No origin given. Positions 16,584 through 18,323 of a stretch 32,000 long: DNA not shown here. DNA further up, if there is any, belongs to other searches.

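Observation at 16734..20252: Operon of three translationally coupled, mutually paralogous XRE-HTH proteins with large unassigned C-terminal domains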

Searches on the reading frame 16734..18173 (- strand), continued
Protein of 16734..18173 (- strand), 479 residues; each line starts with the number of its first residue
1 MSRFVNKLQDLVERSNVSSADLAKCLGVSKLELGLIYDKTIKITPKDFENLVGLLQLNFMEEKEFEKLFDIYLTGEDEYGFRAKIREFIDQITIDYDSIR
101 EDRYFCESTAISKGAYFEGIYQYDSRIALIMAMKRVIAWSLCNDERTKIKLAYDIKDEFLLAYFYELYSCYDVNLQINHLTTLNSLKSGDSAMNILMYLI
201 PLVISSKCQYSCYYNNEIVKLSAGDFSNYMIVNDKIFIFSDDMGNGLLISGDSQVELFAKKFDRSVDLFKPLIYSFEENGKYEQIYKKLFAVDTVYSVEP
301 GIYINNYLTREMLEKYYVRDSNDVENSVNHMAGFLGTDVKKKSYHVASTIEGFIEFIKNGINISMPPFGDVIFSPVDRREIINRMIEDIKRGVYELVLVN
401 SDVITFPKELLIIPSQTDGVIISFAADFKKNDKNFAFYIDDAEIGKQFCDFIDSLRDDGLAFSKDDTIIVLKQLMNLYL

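Call 44: fold_search(model_id=the predicted structure, library=pdb)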
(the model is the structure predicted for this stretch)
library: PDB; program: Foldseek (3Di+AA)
matches with E <= 10: 509; with E <= 0.001: 21
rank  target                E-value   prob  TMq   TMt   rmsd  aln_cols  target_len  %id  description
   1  5box_A                5.1e-05  1.00  0.25  0.44  23.5       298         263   12  Structure of TrmBL2, an archaeal chromatin protein, shows a novel mode of DNA binding. (released 2015-09-02)
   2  3hsi_A                7.2e-05  1.00  0.23  0.24  19.8       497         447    9  Crystal structure of phosphatidylserine synthase Haemophilus influenzae Rd KW20 (released 2009-06-30)
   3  3hsi_B                8.8e-05  1.00  0.23  0.24  17.9       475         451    9  Crystal structure of phosphatidylserine synthase Haemophilus influenzae Rd KW20 (released 2009-06-30)
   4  8yr6                  1.1e-04  1.00  0.23  0.24  17.6       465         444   10  Crystal structure of E. coli phosphatidylserine synthase complexed with 16:0/16:0 CDP-DG (released 2024-11-20)
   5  8yr5_H                1.2e-04  1.00  0.23  0.25  17.6       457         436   10  Crystal structure of E. coli phosphatidylserine synthase in apo state (released 2024-11-20)
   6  5bpd_D                1.3e-04  1.00  0.24  0.41  12.9       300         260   12  Structure of TrmBL2, an archaeal chromatin protein, shows a novel mode of DNA binding. (released 2015-09-02)
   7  5bpd_C                1.7e-04  1.00  0.24  0.41  12.9       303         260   14  Structure of TrmBL2, an archaeal chromatin protein, shows a novel mode of DNA binding. (released 2015-09-02)
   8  8yr5_C                1.9e-04  1.00  0.23  0.25  17.7       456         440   10  Crystal structure of E. coli phosphatidylserine synthase in apo state (released 2024-11-20)
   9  8yr5_B                2.1e-04  1.00  0.23  0.25  17.6       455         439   10  Crystal structure of E. coli phosphatidylserine synthase in apo state (released 2024-11-20)
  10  8yr5_A                2.2e-04  1.00  0.24  0.25  17.4       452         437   10  Crystal structure of E. coli phosphatidylserine synthase in apo state (released 2024-11-20)
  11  8yr5_G                2.2e-04  1.00  0.23  0.25  17.9       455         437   10  Crystal structure of E. coli phosphatidylserine synthase in apo state (released 2024-11-20)
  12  3hsi_C                2.3e-04  1.00  0.23  0.24  18.0       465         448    9  Crystal structure of phosphatidylserine synthase Haemophilus influenzae Rd KW20 (released 2009-06-30)
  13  5bpi_D                2.4e-04  1.00  0.23  0.40  12.9       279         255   14  Structure of TrmBL2, an archaeal chromatin protein, shows a novel mode of DNA binding. (released 2015-09-02)
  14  8yr5_L                2.4e-04  1.00  0.23  0.25  18.0       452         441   11  Crystal structure of E. coli phosphatidylserine synthase in apo state (released 2024-11-20)
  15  8yr5_I                2.8e-04  1.00  0.23  0.24  17.6       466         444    9  Crystal structure of E. coli phosphatidylserine synthase in apo state (released 2024-11-20)
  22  4urj_A                1.6e-02  1.00  0.23  0.59   6.0       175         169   14  Crystal structure of human BJ-TSA-9 (released 2014-10-01)
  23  6ehi_A                2.2e-02  1.00  0.23  0.60   5.7       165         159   11  NucT from Helicobacter pylori (released 2018-01-17)
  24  6ehi_B                2.7e-02  1.00  0.23  0.60   5.6       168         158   11  NucT from Helicobacter pylori (released 2018-01-17)
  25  6ehi_D                3.4e-02  1.00  0.22  0.56   5.9       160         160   11  NucT from Helicobacter pylori (released 2018-01-17)
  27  4urj_C                4.9e-02  0.95  0.20  0.49   8.3       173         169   15  Crystal structure of human BJ-TSA-9 (released 2014-10-01)
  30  1byr                  9.9e-02  0.99  0.20  0.55   5.2       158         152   13  CRYSTAL STRUCTURE OF A PHOSPHOLIPASE D FAMILY MEMBER, NUC FROM SALMONELLA TYPHIMURIUM (released 1999-10-19)
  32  4gel_B                1.2e-01  0.98  0.21  0.45   5.1       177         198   11  Crystal structure of Zucchini (released 2012-10-17)
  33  4gel_A                1.3e-01  0.98  0.21  0.47   4.4       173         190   10  Crystal structure of Zucchini (released 2012-10-17)
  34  2f5t_X                1.3e-01  0.97  0.18  0.33   6.3       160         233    8  Crystal Structure of the sugar binding domain of the archaeal transcriptional regulator TrmB (released 2006-02-21)
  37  2cro                  2.7e-01  1.00  0.11  0.63   3.0        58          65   19  STRUCTURE OF PHAGE 434 CRO PROTEIN AT 2.35 ANGSTROMS RESOLUTION (released 1989-10-15)
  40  1y7y_B                3.9e-01  1.00  0.11  0.68   2.5        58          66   19  High-resolution crystal structure of the restriction-modification controller protein C.AhdI from Aeromonas hydrophila (released 2005-02-22)
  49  1y7y_A                5.2e-01  0.99  0.12  0.67   2.4        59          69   19  High-resolution crystal structure of the restriction-modification controller protein C.AhdI from Aeromonas hydrophila (released 2005-02-22)
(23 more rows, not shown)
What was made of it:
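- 16734..18173 (-): Gene C, 479 aa, a full-length family member. HTH: aa 1-58 (nt 18173-18000). Linker helices: aa 59-99 (17999-17877). PLD-like domain 1: about aa 105-278 (17861-17340). PLD-like domain 2: aa 279-479 (17339-16737). Foldseek matches TrmBL2, PssA, PPK1, NucT, Nuc and Zucchini (call 44).
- On XRE / Cro-CI type HTH: Foldseek matches 434 Cro 2cro (TM 0.63), C.AhdI 1y7y (TM 0.68) and C.BclI (call 44).
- On Phospholipase D / nuclease superfamily: Foldseek probability is 0.98-1.00 to NucT 6ehi, Nuc 1byr, Zucchini 4gel and BJ-TSA-9 4urj (target TM 0.45-0.60), and to the two-domain PssA and PPK1 (call 44).
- Closest known: TrmB / TrmBL2 family of archaeal regulators. Same: TrmBL2 is the top Foldseek hit (E 5e-5) and aligns over about 300 columns, covering the DNA-binding domain, helix and domain 1 (call 44).
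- Closest known: Two-domain PLD-superfamily enzymes. Same: Foldseek aligns 450-500 columns at E about 1e-4 (call 44).
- It also hits the single-domain PLD nucleases NucT, Nuc, Zucchini and BJ-TSA-9 (TM 0.45-0.60 on the target) and the TrmB effector domain 2f5t (call 44). PLD-fold nucleases (Nuc, NucT, Zucchini, NgoAVII R-protein) are among the structural matches (call 44).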

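Call 49: fold_search(model_id=the predicted structure, library=viral)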
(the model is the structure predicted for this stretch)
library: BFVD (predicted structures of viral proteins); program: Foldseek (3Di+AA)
matches with E <= 10: 854; with E <= 0.001: 2
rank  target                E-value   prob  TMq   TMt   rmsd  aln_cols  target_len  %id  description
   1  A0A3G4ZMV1            6.1e-07  1.00  0.23  0.30  17.5       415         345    9  PLD phosphodiesterase domain-containing protein [Terrestrivirus sp.]
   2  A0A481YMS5            5.5e-04  0.98  0.19  0.27  16.1       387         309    9  PLD-like domain protein [Pithovirus LCDPAC01]
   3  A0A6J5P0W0            1.9e-02  0.84  0.14  0.24  16.5       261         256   10  HTH_XRE domain containing protein [uncultured Caudovirales phage]
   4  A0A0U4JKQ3            3.0e-02  0.99  0.23  0.42   6.9       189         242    9  NucT-like nuclease [Arthrobacter phage Galaxy]
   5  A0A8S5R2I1            3.7e-02  0.75  0.15  0.31  14.6       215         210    9  Uncharacterized protein [Siphoviridae sp. ctXX925]
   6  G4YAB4                8.2e-02  0.54  0.13  0.32  10.8       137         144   12  (no name in the UniProt tables at hand)
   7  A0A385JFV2            1.0e-01  0.41  0.18  0.30  21.2       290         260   10  Major envelope protein (Fragment) [Orf virus]
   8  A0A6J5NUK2            1.8e-01  0.99  0.14  0.43  13.5       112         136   17  HTH_XRE domain containing protein [uncultured Caudovirales phage]
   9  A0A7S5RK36            2.3e-01  1.00  0.13  0.39   3.5        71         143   21  (no name in the UniProt tables at hand)
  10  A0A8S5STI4            2.4e-01  0.87  0.10  0.30  12.8       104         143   19  Helix-turn-helix XRE-family like protein [Siphoviridae sp. ctFgp7]
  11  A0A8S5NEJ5            2.8e-01  1.00  0.12  0.45   2.1        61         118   20  Helix-turn-helix XRE-family like protein [Myoviridae sp. cte0p10]
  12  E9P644                2.9e-01  0.90  0.12  0.22  15.0       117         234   16  (no name in the UniProt tables at hand)
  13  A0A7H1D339            2.9e-01  0.06  0.10  0.06  22.2       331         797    8  Minor core protein [Thrips tabaci associated reovirus 1]
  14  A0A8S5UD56            3.1e-01  0.98  0.11  0.52  13.9        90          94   21  Helix-turn-helix domain protein [Siphoviridae sp. ctkhg5]
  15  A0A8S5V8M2            3.1e-01  0.66  0.12  0.28  16.5       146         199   16  Helix-turn-helix domain protein [Myoviridae sp. ctDzM5]
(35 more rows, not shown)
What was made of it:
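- On Phospholipase D / nuclease superfamily: Viral PLD proteins also match (call 49).
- The viral library likewise returns two-PLD-domain proteins (E 6e-7; call 49).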

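Call 53: find_encoding_contigs(protein=P0027, flank=6000, max_places=2)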
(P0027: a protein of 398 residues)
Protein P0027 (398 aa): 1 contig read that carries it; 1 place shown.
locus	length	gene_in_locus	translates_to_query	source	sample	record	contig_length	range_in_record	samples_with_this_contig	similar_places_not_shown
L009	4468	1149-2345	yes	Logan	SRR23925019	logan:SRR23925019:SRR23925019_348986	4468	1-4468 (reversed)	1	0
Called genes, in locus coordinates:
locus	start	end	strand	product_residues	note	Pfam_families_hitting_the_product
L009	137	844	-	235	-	PF04397:LytTR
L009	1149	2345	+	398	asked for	-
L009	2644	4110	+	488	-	-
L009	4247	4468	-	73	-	?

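Call 54: find_encoding_contigs(protein=P0054, flank=6000, max_places=2)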
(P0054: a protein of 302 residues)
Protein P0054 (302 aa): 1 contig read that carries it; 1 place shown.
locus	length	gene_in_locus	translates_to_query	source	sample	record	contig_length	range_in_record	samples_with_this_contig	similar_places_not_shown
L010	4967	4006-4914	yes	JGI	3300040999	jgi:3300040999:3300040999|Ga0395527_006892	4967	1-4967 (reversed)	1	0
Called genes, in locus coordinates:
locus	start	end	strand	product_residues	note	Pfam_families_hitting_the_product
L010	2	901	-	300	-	?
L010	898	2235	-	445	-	PF02347:GDC-P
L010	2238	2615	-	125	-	PF01597:GCV_H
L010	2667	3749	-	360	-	PF01571:GCV_T, PF08669:GCV_T_C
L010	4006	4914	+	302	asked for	-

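Call 55: find_encoding_contigs(protein=P0080, flank=6000, max_places=2)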
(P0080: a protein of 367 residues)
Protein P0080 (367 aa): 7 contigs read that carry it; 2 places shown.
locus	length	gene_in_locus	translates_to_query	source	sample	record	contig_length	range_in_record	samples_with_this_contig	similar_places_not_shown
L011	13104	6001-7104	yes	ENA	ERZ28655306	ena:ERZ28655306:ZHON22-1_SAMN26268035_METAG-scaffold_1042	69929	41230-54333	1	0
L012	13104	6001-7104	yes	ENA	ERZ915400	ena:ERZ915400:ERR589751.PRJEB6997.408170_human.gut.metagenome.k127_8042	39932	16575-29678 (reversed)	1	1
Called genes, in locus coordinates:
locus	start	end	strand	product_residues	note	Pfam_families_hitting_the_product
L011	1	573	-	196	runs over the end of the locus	PF00963:Cohesin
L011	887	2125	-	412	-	PF01210:NAD_Gly3P_dh_N (weak), PF02737:3HCDH_N (weak), PF03721:UDPG_MGDP_dh_N, PF00984:UDPG_MGDP_dh, PF03720:UDPG_MGDP_dh_C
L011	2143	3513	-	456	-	-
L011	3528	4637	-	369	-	PF14897:EpsG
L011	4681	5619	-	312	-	PF00535:Glycos_transf_2, PF10111:Glyco_tranf_2_2, PF13641:Glyco_tranf_2_3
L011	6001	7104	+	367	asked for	-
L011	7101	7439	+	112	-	-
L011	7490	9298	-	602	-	PF02690:Na_Pi_cotrans, PF01895:PhoU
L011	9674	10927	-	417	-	PF07221:GlcNAc_2-epim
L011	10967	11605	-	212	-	PF00583:Acetyltransf_1, PF12746:GNAT_acetyltran (weak), PF13508:Acetyltransf_7, PF13673:Acetyltransf_10, PF13527:Acetyltransf_9 (weak)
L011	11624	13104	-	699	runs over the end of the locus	PF04389:Peptidase_M28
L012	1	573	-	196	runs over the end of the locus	PF00963:Cohesin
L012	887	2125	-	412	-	PF01210:NAD_Gly3P_dh_N (weak), PF02737:3HCDH_N (weak), PF03721:UDPG_MGDP_dh_N, PF00984:UDPG_MGDP_dh, PF03720:UDPG_MGDP_dh_C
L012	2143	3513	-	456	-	-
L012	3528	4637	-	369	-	PF14897:EpsG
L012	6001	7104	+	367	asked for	-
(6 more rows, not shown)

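Call 59: find_related_loci(query=A6, collection=metagenome_contigs, flank=8000)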
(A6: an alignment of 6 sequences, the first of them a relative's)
Query A6 (481 aa) in metagenome_contigs; peptide patterns used: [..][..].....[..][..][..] (x = any residue, [..] = any of these).
16 stretches matched a pattern; 7 encode a relative of the query (tblastn E <= 1e-3); 7 distinct loci.
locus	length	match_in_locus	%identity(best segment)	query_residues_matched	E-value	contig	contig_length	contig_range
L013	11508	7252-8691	43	1-477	2e-123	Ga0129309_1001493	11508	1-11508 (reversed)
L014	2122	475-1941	27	3-476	3e-59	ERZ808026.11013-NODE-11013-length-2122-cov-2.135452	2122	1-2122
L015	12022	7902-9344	27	1-477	2e-57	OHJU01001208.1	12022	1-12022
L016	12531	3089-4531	27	1-477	2e-57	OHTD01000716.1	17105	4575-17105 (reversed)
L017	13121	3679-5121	27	1-477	1e-56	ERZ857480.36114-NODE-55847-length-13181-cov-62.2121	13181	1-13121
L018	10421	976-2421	31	1-481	5e-66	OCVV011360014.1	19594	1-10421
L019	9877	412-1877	26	1-474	1e-13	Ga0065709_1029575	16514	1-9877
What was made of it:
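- Tried and rejected: A narrower alignment gave 7 loci (call 59).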

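Call 61: search_protein_families(library=ncbifam, alignment_id=A4, max_evalue=0.001)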
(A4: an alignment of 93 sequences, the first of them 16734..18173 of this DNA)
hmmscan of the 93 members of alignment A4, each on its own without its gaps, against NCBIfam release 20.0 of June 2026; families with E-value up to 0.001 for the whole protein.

A. member 1, window:16734-18173:- (479 aa): 0 families

B. families by the number of members that match (of 93 scanned): 9 families
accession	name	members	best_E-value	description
NF041951.1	phage_RstR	8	1.7e-05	RstR family transcriptional repressor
NF038310.1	lysogeny_AimR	4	7.7e-06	AimR family lysis-lysogeny pheromone receptor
TIGR02607.1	antidote_HigA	3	3.8e-05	HigA family addiction module antitoxin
NF003162.0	PRK04140.1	1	0.00013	transcriptional regulator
TIGR02147.1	Fsuc_second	1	0.0002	TIGR02147 family protein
TIGR02844.1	spore_III_D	1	0.00024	sporulation transcriptional regulator SpoIIID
TIGR04115.1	rSAM_Cxxx_rpt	1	0.00027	radical SAM peptide maturase, CXXX-repeat target family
NF046032.1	TransRegSlrRBacil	1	0.00056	HTH-type transcriptional regulator SlrR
TIGR04111.1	BcepMu_gp16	1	0.00058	phage-associated protein, BcepMu gp16 family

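Call 72: list_cluster_members(proteins=[P0018, P0019, P0022, P0023, P0024, P0025, P0026, P0028, P0029, P0030])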
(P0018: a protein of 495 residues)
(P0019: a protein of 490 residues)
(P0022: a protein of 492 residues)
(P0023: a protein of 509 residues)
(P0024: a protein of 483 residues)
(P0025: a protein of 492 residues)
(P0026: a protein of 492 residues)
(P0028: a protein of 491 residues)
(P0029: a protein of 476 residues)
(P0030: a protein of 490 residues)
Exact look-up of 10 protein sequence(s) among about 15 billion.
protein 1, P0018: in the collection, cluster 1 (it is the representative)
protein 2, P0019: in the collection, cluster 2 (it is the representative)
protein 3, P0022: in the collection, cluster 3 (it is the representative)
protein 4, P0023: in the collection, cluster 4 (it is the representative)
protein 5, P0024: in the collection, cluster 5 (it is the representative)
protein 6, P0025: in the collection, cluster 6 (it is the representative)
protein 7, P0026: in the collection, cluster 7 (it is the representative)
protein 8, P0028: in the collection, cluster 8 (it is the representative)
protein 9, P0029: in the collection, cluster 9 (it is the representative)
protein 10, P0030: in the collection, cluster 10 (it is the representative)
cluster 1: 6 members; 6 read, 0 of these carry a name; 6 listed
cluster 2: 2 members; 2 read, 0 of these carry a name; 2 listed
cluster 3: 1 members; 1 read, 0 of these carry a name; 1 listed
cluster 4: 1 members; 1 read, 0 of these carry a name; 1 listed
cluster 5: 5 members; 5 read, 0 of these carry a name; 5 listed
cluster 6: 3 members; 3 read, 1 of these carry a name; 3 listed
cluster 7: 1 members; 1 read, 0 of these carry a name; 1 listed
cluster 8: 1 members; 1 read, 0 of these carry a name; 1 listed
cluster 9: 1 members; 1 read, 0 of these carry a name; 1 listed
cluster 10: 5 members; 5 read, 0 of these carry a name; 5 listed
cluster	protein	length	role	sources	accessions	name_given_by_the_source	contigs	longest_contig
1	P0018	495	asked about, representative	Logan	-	-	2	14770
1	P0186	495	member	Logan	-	-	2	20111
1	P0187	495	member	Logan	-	-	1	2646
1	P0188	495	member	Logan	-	-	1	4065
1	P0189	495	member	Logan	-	-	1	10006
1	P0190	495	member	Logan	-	-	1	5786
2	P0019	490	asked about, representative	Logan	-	-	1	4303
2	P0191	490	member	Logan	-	-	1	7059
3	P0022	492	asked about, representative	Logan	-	-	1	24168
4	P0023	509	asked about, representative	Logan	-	-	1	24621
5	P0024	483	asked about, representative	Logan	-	-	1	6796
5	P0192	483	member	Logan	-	-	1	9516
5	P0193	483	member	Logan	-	-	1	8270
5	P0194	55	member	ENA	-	-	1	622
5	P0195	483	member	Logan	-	-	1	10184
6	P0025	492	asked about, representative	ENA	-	-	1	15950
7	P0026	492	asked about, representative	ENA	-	-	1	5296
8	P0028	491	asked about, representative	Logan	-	-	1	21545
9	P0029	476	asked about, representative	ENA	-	-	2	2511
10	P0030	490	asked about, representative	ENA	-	-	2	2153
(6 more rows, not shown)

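Call 73: find_encoding_contigs(protein=P0022, flank=8000, max_places=1)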
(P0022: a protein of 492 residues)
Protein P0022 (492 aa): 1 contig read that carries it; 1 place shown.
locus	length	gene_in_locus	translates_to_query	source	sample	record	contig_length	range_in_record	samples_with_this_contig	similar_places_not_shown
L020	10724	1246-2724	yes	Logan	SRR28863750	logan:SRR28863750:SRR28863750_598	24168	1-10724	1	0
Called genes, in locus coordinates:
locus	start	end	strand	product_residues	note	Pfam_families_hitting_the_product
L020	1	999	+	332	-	?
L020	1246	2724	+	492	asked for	-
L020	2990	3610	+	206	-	PF00498:FHA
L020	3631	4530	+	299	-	PF00498:FHA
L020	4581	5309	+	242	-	PF13672:PP2C_2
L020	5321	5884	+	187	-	PF00498:FHA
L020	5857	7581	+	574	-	PF00092:VWA, PF13519:VWA_2, PF00498:FHA, PF16697:Yop-YscD_cpl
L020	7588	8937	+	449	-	PF00069:Pkinase, PF07714:PK_Tyr_Ser-Thr, PF01636:APH (faint), PF03109:ABC1, PF17667:Pkinase_fungal (weak), PF00498:FHA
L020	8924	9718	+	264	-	PF00481:PP2C, PF13672:PP2C_2, PF07228:SpoIIE (faint)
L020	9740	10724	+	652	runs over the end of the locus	PF00069:Pkinase, PF07714:PK_Tyr_Ser-Thr, PF03109:ABC1, PF13416:SBP_bac_8 (faint)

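Call 74: find_encoding_contigs(protein=P0023, flank=8000, max_places=1)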
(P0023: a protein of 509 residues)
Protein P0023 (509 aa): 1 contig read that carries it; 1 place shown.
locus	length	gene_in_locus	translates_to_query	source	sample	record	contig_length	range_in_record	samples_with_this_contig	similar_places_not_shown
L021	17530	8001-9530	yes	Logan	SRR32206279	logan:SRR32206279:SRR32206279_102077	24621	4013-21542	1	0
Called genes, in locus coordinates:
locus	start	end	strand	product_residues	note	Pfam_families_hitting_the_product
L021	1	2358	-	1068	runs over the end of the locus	-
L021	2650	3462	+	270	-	-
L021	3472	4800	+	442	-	PF14286:DHHW, PF16822:ALGX (weak)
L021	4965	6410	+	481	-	PF03062:MBOAT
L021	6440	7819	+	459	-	PF14286:DHHW, PF16822:ALGX (weak)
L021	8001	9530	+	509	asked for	PF13560:HTH_31 (weak), PF13443:HTH_26 (weak)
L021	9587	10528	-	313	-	PF13365:Trypsin_2 (weak)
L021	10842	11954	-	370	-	PF01263:Aldose_epim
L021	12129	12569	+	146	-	PF22381:Staph_reg_Sar_Rot, PF01978:TrmB (weak), PF12802:MarR_2 (weak), PF01047:MarR, PF13463:HTH_27 (weak), PF13601:HTH_34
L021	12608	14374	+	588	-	PF00664:ABC_membrane, PF00005:ABC_tran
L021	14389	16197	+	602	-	PF00664:ABC_membrane, PF00005:ABC_tran, PF02463:SMC_N (weak)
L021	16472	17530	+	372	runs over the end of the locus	PF01661:Macro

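Call 75: find_encoding_contigs(protein=P0028, flank=8000, max_places=1)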
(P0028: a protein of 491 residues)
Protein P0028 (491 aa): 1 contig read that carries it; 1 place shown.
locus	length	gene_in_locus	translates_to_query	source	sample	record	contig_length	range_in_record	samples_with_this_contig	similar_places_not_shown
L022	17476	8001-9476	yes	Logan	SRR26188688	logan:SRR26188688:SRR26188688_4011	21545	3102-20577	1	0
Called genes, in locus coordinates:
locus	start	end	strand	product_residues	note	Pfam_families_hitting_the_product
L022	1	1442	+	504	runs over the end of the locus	PF07556:DUF1538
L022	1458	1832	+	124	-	-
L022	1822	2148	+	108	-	PF00543:P-II (weak)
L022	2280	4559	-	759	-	PF12773:DZR (weak), PF13240:Zn_Ribbon_1, PF14903:WG_beta_rep, PF13308:YARHG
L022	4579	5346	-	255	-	-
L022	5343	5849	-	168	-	PF13240:Zn_Ribbon_1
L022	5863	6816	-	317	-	PF13240:Zn_Ribbon_1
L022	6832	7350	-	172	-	PF17032:Zn_ribbon_15 (faint), PF24460:DUF7575 (faint), PF12773:DZR, PF13248:Zn_ribbon_3 (faint), PF24463:DUF7577 (faint), PF13240:Zn_Ribbon_1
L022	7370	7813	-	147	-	-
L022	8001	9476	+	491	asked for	PF13560:HTH_31 (faint)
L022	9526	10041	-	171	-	-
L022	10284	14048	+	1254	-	PF00873:ACR_tran, PF03176:MMPL (weak)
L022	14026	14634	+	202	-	PF00440:TetR_N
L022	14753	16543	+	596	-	PF01855:POR_N, PF02779:Transket_pyr (faint), PF12837:Fer4_6 (faint), PF13237:Fer4_10 (faint), PF02775:TPP_enzyme_C, PF14697:Fer4_21, PF25160:LdpA_Fe-S-bd (weak), PF00037:Fer4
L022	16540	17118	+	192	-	PF01558:POR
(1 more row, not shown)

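Call 87: search_dna_similar(query=P0013, collection=plasmids, mode=protein, max_evalue=0.001, max_rows=15)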
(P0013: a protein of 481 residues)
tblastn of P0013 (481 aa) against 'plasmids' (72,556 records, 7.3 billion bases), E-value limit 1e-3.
No match.
